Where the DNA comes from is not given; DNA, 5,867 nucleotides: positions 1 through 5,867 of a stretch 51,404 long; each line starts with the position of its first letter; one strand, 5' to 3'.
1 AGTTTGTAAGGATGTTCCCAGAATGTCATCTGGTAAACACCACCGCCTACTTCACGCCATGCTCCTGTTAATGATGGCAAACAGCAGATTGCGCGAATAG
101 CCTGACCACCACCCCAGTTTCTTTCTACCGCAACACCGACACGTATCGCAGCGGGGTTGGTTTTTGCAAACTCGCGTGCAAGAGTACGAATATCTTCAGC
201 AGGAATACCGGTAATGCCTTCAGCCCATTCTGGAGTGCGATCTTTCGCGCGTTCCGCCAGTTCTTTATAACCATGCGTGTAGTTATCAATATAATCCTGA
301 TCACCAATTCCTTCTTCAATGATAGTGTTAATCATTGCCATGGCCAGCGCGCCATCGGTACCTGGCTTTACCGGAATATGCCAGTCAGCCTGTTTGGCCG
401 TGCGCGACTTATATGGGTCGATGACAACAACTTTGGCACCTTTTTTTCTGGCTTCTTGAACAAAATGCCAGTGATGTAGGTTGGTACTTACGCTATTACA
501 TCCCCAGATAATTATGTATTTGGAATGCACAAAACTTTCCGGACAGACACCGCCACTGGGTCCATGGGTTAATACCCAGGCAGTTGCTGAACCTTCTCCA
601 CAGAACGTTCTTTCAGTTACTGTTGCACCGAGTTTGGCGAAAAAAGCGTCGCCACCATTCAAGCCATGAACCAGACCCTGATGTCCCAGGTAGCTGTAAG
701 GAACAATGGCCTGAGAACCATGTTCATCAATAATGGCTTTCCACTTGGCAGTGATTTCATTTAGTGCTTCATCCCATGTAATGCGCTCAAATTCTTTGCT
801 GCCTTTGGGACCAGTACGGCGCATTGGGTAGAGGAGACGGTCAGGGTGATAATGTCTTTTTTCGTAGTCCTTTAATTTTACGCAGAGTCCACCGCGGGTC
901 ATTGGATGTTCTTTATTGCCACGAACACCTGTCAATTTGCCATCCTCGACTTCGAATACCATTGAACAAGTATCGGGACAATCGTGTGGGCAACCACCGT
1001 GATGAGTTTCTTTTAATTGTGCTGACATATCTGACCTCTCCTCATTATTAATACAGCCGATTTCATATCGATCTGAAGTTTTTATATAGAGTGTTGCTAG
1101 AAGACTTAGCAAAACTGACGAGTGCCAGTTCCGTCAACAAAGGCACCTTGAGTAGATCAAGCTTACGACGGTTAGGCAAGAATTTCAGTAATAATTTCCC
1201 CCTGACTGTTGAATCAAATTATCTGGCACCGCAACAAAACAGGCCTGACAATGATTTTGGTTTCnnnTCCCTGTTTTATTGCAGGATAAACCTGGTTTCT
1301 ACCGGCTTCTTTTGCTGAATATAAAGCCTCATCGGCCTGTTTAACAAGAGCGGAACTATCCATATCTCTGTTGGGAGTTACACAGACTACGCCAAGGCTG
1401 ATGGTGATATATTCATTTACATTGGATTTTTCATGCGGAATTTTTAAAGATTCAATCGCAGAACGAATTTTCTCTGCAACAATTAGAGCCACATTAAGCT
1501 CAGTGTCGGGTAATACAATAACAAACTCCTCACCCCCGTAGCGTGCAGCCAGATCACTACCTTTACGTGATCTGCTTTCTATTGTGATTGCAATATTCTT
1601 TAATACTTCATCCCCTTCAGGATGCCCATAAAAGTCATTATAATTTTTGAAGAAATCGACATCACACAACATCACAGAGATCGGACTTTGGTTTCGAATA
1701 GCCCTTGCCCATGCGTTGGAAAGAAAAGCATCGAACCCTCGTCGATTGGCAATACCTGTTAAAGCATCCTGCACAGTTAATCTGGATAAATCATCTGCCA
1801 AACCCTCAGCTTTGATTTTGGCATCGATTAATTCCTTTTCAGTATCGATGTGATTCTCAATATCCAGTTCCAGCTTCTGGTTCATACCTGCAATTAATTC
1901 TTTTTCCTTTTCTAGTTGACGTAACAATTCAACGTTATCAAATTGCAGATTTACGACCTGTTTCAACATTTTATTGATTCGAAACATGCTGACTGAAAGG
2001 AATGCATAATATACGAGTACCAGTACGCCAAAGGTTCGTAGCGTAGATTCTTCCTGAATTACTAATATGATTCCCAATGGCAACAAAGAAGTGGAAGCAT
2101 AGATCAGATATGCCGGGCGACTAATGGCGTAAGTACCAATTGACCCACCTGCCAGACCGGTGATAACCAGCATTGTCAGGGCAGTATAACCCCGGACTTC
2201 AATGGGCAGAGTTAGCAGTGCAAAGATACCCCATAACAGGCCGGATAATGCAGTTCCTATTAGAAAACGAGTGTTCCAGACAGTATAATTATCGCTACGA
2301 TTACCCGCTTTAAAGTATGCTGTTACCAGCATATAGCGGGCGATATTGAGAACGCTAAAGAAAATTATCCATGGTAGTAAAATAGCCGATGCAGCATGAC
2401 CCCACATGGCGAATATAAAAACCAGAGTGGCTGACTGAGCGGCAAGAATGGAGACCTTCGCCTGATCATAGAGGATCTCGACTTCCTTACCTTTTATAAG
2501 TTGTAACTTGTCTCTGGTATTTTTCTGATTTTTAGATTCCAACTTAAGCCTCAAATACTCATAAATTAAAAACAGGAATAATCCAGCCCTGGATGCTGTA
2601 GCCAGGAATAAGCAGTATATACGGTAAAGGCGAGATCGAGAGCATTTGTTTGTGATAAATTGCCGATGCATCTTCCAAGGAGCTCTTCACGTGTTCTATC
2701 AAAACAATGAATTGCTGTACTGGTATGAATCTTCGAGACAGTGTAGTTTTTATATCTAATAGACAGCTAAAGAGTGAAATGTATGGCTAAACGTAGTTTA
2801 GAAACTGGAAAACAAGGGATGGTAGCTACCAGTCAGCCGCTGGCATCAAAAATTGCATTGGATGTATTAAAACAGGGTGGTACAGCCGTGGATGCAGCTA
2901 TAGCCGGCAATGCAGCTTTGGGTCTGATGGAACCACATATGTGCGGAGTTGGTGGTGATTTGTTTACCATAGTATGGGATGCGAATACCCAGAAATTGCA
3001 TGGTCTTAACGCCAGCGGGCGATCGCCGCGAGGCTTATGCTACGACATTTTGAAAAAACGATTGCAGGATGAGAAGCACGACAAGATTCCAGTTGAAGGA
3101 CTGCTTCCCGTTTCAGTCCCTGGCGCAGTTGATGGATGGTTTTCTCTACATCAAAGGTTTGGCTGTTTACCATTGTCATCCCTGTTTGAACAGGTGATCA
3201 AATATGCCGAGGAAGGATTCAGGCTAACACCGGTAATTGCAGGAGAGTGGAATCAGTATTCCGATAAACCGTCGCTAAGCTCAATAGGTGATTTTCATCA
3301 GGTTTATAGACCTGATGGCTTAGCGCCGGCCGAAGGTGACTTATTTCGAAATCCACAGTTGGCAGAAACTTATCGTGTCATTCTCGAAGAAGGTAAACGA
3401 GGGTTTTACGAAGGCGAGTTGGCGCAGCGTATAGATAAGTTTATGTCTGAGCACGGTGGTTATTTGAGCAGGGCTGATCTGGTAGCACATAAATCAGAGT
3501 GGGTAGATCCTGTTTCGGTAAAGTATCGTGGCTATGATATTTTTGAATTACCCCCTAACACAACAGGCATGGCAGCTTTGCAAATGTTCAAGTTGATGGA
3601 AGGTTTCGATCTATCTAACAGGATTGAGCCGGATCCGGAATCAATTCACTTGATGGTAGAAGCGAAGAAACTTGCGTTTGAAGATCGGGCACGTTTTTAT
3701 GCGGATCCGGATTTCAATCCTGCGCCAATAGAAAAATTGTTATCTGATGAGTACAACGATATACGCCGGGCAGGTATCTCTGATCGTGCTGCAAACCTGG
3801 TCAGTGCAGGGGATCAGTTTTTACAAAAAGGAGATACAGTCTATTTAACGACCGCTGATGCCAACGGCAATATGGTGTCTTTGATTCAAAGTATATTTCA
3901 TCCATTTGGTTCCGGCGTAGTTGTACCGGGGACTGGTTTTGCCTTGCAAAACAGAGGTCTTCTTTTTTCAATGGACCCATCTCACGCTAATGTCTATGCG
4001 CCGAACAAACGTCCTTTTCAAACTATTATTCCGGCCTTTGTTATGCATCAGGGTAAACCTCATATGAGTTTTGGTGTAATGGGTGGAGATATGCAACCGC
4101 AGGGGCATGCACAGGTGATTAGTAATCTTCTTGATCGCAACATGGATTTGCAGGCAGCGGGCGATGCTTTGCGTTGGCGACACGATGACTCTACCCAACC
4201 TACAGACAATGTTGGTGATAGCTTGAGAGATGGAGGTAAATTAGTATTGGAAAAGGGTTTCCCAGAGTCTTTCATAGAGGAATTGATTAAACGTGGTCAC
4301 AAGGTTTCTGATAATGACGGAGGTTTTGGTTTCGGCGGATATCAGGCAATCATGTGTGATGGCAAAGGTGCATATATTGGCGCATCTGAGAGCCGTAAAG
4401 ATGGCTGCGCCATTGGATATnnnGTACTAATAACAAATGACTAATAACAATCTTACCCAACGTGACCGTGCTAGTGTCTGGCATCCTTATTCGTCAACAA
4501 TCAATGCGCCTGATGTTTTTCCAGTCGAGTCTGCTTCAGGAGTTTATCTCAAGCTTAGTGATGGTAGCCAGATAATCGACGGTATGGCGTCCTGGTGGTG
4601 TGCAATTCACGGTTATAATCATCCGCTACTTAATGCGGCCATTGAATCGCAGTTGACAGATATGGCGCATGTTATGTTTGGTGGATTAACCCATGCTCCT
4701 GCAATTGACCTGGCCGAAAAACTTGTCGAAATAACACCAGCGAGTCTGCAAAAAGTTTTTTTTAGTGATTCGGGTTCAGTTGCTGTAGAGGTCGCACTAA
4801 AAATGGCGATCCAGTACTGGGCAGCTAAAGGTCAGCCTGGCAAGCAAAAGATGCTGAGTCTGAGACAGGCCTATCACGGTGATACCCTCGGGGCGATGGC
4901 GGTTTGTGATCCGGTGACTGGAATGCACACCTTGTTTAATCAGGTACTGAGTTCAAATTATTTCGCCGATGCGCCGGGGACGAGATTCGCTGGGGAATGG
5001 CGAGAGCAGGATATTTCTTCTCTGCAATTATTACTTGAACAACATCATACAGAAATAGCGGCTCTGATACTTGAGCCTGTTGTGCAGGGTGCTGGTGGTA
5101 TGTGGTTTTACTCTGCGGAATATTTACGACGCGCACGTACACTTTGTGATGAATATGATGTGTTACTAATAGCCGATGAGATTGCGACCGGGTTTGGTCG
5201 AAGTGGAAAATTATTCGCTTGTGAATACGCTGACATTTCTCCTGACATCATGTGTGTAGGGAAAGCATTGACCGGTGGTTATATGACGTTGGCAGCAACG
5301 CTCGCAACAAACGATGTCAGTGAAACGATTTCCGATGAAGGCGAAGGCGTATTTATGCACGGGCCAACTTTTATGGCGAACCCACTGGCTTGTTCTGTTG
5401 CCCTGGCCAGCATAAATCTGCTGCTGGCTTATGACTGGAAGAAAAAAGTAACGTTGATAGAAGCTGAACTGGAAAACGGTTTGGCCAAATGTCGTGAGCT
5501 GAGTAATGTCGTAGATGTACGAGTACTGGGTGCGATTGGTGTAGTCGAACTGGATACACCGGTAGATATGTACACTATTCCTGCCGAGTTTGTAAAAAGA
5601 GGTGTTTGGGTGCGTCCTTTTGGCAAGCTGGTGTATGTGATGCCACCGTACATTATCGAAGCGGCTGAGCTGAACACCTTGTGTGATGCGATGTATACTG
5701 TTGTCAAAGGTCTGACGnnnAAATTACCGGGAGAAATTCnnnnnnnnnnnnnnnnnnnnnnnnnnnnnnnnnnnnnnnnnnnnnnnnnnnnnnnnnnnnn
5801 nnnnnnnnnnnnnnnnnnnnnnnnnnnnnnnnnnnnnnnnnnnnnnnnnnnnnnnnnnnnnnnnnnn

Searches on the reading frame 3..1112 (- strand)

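Call 47: search_protein_families(library=pfam, proteins=[window:3-1112:-], max_evalue=0.00001)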
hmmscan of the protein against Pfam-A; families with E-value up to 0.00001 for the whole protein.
window:3-1112:- (370 aa): 2 families
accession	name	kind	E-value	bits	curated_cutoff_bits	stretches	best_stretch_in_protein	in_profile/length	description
PF00384.28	Molybdopterin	-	4.3e-27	95.5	24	1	92-359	1-221/353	Molybdopterin oxidoreductase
PF04879.21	Molybdop_Fe4S4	-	8.4e-09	35.7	22.7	1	40-79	7-45/55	Molybdopterin oxidoreductase Fe4S4 domain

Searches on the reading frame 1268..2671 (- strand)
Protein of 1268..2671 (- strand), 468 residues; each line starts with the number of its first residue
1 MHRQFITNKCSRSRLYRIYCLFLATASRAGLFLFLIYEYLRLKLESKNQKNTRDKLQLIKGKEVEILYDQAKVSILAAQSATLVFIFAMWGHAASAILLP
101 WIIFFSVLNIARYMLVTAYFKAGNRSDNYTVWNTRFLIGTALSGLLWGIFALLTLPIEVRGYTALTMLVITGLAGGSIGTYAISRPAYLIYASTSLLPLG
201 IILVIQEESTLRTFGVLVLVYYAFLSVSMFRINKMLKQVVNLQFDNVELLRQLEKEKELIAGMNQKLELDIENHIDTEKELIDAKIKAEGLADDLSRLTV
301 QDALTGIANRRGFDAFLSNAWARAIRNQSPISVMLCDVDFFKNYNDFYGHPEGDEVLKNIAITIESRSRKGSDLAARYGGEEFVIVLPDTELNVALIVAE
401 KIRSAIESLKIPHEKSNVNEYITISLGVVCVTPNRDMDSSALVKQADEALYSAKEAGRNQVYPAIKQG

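Call 7: search_protein_families(library=pfam, proteins=[window:1268-2671:-], max_evalue=0.00001)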
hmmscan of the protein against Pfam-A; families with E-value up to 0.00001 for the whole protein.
window:1268-2671:- (468 aa): 1 family
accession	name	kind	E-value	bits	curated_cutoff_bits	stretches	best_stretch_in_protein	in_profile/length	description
PF00990.26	GGDEF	-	5.8e-54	182.6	23.8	1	300-460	2-161/161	Diguanylate cyclase, GGDEF domain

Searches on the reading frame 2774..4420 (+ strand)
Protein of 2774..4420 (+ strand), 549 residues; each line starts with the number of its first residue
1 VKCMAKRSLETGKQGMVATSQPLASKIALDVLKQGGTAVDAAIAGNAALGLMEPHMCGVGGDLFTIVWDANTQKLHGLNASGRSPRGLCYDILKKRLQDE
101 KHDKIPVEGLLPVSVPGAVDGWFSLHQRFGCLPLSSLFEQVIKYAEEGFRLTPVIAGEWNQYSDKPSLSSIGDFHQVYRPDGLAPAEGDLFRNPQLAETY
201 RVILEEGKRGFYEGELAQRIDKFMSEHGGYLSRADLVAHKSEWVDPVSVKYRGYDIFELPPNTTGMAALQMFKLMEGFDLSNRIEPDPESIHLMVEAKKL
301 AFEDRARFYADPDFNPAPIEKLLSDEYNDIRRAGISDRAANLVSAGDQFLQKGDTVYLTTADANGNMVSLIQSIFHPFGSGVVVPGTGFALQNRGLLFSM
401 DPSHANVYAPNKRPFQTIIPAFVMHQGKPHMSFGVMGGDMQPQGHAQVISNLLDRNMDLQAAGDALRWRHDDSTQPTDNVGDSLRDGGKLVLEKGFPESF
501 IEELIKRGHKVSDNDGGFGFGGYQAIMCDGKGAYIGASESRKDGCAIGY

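Call 47: search_protein_families(library=pfam, proteins=[window:2774-4420:+], max_evalue=0.00001)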
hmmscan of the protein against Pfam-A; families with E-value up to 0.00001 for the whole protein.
window:2774-4420:+ (549 aa): 1 family
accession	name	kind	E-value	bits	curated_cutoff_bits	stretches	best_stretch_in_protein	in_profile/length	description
PF01019.26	G_glu_transpept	-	5.9e-148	494.3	27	1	30-544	2-512/512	Gamma-glutamyltranspeptidase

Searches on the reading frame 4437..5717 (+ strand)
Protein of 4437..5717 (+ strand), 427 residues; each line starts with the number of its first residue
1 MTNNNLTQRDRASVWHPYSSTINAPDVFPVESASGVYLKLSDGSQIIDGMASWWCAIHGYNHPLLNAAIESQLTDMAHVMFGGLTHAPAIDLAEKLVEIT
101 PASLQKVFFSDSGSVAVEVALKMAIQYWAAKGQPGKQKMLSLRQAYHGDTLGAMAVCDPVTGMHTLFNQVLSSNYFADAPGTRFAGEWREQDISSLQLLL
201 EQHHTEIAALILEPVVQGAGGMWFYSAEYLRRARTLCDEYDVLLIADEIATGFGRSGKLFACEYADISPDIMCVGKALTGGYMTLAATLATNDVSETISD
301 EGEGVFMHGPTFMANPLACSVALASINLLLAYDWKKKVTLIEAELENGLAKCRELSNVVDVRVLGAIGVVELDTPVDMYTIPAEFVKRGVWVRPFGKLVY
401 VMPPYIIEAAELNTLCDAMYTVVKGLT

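Call 47: search_protein_families(library=pfam, proteins=[window:4437-5717:+], max_evalue=0.00001)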
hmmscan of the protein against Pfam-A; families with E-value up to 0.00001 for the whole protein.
window:4437-5717:+ (427 aa): 1 family
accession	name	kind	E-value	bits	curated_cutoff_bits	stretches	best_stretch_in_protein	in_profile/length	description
PF00202.27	Aminotran_3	-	3.9e-122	408.3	30.5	1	28-422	11-402/403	Aminotransferase class-III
